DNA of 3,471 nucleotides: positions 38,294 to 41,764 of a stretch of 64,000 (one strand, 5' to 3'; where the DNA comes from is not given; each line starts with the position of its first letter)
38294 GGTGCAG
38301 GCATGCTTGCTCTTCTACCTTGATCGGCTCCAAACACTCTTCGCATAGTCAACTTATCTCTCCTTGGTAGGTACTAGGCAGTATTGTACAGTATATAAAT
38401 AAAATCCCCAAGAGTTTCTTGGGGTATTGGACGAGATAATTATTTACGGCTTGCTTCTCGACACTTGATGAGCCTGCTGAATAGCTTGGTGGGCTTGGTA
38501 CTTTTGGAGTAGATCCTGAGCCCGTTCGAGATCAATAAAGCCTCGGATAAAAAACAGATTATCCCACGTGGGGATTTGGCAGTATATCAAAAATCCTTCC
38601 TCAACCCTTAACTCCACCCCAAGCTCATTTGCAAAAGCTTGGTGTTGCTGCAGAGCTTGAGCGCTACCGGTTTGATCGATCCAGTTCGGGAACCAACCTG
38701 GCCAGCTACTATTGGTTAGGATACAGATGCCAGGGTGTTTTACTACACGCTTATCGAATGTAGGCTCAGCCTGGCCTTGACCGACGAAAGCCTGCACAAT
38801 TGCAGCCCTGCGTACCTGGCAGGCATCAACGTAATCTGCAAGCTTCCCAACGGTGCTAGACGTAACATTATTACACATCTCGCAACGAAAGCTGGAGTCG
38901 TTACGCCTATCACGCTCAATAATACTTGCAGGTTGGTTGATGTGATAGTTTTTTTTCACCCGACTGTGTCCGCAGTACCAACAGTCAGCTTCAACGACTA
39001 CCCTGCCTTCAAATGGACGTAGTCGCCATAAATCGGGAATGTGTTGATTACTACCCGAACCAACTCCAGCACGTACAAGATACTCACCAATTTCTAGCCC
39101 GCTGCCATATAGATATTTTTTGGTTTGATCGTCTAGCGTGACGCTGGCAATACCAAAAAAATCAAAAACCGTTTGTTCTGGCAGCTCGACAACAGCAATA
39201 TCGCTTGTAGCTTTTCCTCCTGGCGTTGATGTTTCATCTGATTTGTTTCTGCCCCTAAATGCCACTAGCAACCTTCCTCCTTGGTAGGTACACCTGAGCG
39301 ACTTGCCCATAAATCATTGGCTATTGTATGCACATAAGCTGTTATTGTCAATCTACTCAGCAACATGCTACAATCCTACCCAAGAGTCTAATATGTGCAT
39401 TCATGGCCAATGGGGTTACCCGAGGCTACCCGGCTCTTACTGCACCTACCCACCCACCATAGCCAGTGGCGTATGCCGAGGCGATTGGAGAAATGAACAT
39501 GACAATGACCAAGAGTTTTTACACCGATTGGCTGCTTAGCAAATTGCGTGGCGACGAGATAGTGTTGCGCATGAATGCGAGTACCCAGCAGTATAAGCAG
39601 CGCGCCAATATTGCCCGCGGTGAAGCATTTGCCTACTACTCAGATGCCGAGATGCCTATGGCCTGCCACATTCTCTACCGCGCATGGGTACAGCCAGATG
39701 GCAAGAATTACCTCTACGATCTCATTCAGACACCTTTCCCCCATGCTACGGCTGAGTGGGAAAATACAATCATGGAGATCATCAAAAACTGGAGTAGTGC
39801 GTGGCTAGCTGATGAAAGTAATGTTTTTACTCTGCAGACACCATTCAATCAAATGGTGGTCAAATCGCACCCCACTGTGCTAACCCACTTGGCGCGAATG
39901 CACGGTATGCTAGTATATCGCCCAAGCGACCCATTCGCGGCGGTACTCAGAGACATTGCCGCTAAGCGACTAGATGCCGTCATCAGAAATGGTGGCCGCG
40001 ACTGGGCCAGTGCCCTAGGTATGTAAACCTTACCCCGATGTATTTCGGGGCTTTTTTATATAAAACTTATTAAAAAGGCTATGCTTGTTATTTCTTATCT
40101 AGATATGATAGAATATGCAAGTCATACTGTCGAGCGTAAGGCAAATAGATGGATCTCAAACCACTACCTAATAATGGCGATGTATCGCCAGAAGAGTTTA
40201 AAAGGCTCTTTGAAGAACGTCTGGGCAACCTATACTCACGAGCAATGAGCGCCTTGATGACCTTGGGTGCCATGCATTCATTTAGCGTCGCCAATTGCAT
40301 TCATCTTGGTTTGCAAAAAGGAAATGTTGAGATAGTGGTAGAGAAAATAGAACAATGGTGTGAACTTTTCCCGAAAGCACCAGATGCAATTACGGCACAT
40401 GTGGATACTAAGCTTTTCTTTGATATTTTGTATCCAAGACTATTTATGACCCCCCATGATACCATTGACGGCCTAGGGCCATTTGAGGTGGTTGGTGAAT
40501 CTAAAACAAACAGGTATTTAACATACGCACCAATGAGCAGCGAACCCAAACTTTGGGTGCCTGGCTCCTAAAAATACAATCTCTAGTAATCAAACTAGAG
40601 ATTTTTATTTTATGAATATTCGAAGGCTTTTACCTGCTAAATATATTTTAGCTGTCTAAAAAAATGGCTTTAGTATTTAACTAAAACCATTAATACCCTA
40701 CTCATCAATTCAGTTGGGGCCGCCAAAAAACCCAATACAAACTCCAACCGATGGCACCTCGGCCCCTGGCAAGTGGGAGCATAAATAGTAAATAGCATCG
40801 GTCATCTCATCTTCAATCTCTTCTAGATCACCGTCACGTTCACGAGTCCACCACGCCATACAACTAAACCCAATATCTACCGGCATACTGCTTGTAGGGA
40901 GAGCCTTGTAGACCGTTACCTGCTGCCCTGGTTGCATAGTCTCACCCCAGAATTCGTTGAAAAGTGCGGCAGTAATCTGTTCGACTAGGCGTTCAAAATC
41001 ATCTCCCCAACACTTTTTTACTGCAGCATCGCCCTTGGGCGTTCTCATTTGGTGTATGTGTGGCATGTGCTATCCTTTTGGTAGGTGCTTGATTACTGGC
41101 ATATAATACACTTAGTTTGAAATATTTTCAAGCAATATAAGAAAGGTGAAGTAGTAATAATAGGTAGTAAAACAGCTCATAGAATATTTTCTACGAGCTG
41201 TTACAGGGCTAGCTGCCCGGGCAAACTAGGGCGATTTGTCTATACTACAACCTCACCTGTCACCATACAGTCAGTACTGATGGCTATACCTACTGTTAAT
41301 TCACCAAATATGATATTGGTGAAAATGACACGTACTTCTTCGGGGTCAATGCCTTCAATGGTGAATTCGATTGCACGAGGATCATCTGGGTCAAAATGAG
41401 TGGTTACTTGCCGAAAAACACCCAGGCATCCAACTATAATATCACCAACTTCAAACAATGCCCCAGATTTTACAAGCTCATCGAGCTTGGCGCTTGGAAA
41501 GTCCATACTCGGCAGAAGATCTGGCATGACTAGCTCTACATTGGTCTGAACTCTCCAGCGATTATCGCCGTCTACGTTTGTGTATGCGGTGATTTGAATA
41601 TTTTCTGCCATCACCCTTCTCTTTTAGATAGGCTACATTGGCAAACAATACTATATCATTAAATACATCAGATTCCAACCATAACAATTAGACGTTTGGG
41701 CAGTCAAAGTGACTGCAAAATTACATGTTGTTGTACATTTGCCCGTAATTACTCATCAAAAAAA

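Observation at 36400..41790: GC-richer islet of orphan genes abutting the 3' end of tmRNA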

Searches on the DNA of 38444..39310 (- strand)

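Call 32: search_rna_families(sources=[L003], threshold=evalue, max_evalue=1)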
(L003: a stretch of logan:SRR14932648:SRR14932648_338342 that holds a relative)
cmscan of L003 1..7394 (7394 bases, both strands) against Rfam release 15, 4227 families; matches with E-value up to 1: 1.
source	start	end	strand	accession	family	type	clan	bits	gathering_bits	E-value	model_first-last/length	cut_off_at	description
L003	2019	2096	+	RF01896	mir-142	Gene; miRNA;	-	24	57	0.25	1-85/85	no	mir-142 microRNA precursor family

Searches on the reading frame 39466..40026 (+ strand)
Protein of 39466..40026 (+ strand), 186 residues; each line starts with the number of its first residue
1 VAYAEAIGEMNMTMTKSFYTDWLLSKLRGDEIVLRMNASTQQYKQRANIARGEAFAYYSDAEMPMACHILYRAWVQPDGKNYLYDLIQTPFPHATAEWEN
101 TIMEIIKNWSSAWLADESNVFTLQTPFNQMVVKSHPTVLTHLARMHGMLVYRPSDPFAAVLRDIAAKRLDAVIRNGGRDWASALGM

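Call 4: search_protein_families(library=pfam, proteins=[window:39466-40026:+], max_evalue=1)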
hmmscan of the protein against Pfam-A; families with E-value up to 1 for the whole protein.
window:39466-40026:+ (186 aa): 0 families

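Call 5: search_protein_families(library=phrogs, proteins=[window:39466-40026:+], max_evalue=1)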
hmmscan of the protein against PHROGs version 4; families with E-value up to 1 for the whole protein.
window:39466-40026:+ (186 aa): 0 families

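Call 6: search_protein_families(library=padloc, proteins=[window:39466-40026:+], max_evalue=1)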
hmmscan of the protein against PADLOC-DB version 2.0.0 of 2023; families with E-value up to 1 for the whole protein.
window:39466-40026:+ (186 aa): 0 families

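Call 60: find_related_loci(query=window:39499-40026:+, collection=viral_contigs, flank=8000)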
Query window:39499-40026:+ (175 aa) in viral_contigs; peptide patterns used: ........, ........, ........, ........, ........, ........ (x = any residue, [..] = any of these).
3 stretches matched a pattern, but none encodes a relative of the query by tblastn (E <= 1e-3).

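Call 70: search_protein_families(library=ncbifam, proteins=[window:39499-40026:+], max_evalue=1)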
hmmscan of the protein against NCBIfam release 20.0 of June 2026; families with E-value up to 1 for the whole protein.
window:39499-40026:+ (175 aa): 1 family
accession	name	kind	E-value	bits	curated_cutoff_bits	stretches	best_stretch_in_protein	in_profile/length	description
NF008504.0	PRK11414.1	equivalog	0.11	12.2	225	1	32-78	128-175/221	GntR family transcriptional regulator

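Call 79: search_solved_structures(query=window:39499-40026:+, max_evalue=1)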
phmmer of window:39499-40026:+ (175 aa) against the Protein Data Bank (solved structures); distinct sequences matched with E-value up to 1: 1.
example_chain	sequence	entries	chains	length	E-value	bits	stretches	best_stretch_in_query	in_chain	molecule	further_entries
4p9f_A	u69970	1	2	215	0.13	14.9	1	32-77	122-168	HTH-type transcriptional regulator mcbR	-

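Call 96: predict_structure(protein=window:39499-40026:+)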
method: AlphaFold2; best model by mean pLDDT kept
length: 175 residues; sequences in the alignment: 1
mean_pLDDT: 35.9   pTM: 0.22
mean pLDDT of the five models: 35.9, 34.5, 32.9, 32.7, 31.8
residues with pLDDT >= 90: 0; 70-90: 0; 50-70: 0; < 50: 175
segments of 3 or more residues with pLDDT < 50: 1-175
pLDDT, mean of each block of 10 residues (from residue 1): 32 35 35 38 35 38 37 35 38 39 31 33 35 33 38 41 38 36
secondary structure, 60 per line:
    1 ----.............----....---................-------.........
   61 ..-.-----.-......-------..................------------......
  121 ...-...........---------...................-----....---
elements in order: H5-17 H22-25 H29-44 H52-62 H72-77 H85-102 H115-123 H125-135 H145-163 H169-172
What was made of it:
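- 39499..40026 (+): Orphan ORF186 (175 aa from the ATG); the GC-richest gene (GC3 0.57). AF2 single-sequence model unusable, pLDDT 36 (call 96).
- Tried and rejected: The ORF186 single-sequence model was unusable at pLDDT 36 (call 96), so no fold search was run on it.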

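Call 101: search_dna_similar(query=window:39499-40026:+, collection=phages, mode=protein, max_evalue=0.001, max_rows=5)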
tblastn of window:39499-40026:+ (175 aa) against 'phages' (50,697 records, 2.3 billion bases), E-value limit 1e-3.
No match.
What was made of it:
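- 39499..40026 (+): No family, PDB or phage match (calls 4-6, 60, 79, 101).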

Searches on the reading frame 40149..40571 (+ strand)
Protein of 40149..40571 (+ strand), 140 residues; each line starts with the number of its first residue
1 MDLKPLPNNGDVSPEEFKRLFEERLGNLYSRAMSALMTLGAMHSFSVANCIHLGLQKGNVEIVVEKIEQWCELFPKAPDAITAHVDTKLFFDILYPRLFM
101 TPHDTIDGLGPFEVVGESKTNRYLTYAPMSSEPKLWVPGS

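Call 4: search_protein_families(library=pfam, proteins=[window:40149-40571:+], max_evalue=1)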
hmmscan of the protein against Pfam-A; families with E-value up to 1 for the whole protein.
window:40149-40571:+ (140 aa): 0 families

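Call 5: search_protein_families(library=phrogs, proteins=[window:40149-40571:+], max_evalue=1)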
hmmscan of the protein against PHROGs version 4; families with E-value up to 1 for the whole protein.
window:40149-40571:+ (140 aa): 1 family
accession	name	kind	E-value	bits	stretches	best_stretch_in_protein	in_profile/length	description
phrog_32145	-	unknown function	0.2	11.9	1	80-122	244-286/303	-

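Call 6: search_protein_families(library=padloc, proteins=[window:40149-40571:+], max_evalue=1)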
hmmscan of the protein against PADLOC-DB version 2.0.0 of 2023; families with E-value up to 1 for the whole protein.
window:40149-40571:+ (140 aa): 0 families

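Call 70: search_protein_families(library=ncbifam, proteins=[window:40149-40571:+], max_evalue=1)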
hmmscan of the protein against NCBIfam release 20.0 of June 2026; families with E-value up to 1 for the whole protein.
window:40149-40571:+ (140 aa): 0 families

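Call 82: search_solved_structures(query=window:40149-40571:+, max_evalue=1)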
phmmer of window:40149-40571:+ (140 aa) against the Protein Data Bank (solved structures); distinct sequences matched with E-value up to 1: 4.
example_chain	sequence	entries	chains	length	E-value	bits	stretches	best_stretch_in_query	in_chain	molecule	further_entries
3d36_A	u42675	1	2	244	0.43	13.8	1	63-122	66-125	Sporulation kinase B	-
8q61_A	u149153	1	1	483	0.58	13.4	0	72-114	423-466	RAC-beta serine/threonine-protein kinase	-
1w3b_A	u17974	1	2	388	0.62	13.3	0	37-78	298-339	UDP-N-ACETYLGLUCOSAMINE--PEPTIDE N-ACETYLGLUCOSAMINYLTRANSFERASE 110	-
8qby_D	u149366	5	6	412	0.78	12.9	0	63-107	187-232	NADH-quinone oxidoreductase subunit D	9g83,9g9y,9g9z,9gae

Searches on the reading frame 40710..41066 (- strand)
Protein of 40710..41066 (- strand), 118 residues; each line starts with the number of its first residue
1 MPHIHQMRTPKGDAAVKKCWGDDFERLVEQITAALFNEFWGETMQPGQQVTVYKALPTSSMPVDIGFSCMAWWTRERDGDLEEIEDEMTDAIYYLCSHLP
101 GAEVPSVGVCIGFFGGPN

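Call 4: search_protein_families(library=pfam, proteins=[window:40710-41066:-], max_evalue=1)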
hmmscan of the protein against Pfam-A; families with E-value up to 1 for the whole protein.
window:40710-41066:- (118 aa): 0 families

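Call 5: search_protein_families(library=phrogs, proteins=[window:40710-41066:-], max_evalue=1)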
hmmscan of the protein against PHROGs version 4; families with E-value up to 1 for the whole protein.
window:40710-41066:- (118 aa): 0 families

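Call 6: search_protein_families(library=padloc, proteins=[window:40710-41066:-], max_evalue=1)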
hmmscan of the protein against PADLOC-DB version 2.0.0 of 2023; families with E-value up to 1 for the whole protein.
window:40710-41066:- (118 aa): 0 families

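Call 70: search_protein_families(library=ncbifam, proteins=[window:40710-41066:-], max_evalue=1)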
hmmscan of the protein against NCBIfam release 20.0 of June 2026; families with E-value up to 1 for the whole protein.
window:40710-41066:- (118 aa): 1 family
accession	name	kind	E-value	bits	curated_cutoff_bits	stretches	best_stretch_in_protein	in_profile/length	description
NF004432.0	PRK05771.3-1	equivalog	0.34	9.2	1044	1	28-58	410-440/643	V-type ATP synthase subunit I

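Call 81: search_solved_structures(query=window:40710-41066:-, max_evalue=1)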
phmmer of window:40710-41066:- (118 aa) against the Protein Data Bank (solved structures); distinct sequences matched with E-value up to 1: 0.

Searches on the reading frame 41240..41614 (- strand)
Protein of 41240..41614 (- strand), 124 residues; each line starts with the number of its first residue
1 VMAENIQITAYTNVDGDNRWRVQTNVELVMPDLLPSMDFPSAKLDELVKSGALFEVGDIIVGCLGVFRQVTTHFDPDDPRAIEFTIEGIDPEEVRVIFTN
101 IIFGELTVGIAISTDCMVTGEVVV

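Call 4: search_protein_families(library=pfam, proteins=[window:41240-41614:-], max_evalue=1)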
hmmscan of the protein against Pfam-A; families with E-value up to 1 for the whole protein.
window:41240-41614:- (124 aa): 0 families

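Call 5: search_protein_families(library=phrogs, proteins=[window:41240-41614:-], max_evalue=1)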
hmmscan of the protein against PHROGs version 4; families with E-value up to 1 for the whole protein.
window:41240-41614:- (124 aa): 0 families

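Call 6: search_protein_families(library=padloc, proteins=[window:41240-41614:-], max_evalue=1)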
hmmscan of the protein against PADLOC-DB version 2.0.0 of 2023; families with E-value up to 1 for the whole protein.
window:41240-41614:- (124 aa): 0 families

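Call 21: find_encoding_contigs(protein=window:41240-41614:-, flank=10000, max_places=10)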
Protein window:41240-41614:- (124 aa): no gene with exactly this product is on record in the collection.

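Call 23: find_encoding_contigs(protein=window:41240-41611:-, flank=10000, max_places=10)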
Protein window:41240-41611:- (123 aa): 1 contig read that carries it; 1 place shown.
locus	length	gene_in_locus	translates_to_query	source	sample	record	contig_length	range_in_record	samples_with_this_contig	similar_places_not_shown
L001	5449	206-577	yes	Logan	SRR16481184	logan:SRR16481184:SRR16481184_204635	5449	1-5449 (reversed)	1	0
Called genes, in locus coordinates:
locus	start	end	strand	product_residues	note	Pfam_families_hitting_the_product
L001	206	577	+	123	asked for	-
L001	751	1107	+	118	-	-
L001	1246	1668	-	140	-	-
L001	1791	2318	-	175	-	-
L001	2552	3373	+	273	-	-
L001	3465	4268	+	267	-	-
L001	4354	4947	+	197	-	PF03473:MOSC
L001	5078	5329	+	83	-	-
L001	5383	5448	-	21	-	?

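Call 61: find_related_loci(query=window:41240-41611:-, collection=viral_contigs, flank=8000)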
Query window:41240-41611:- (123 aa) in viral_contigs; peptide patterns used: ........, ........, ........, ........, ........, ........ (x = any residue, [..] = any of these).
14 stretches matched a pattern, but none encodes a relative of the query by tblastn (E <= 1e-3).

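Call 70: search_protein_families(library=ncbifam, proteins=[window:41240-41611:-], max_evalue=1)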
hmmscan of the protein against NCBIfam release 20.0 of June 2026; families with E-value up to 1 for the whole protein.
window:41240-41611:- (123 aa): 0 families

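Call 80: search_solved_structures(query=window:41240-41611:-, max_evalue=1)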
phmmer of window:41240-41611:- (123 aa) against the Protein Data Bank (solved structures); distinct sequences matched with E-value up to 1: 0.
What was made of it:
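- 41240..41611 (-): Orphan ORF124 (123 aa from the ATG; acidic, pI 4.1). No matches (calls 4-6, 61, 80).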
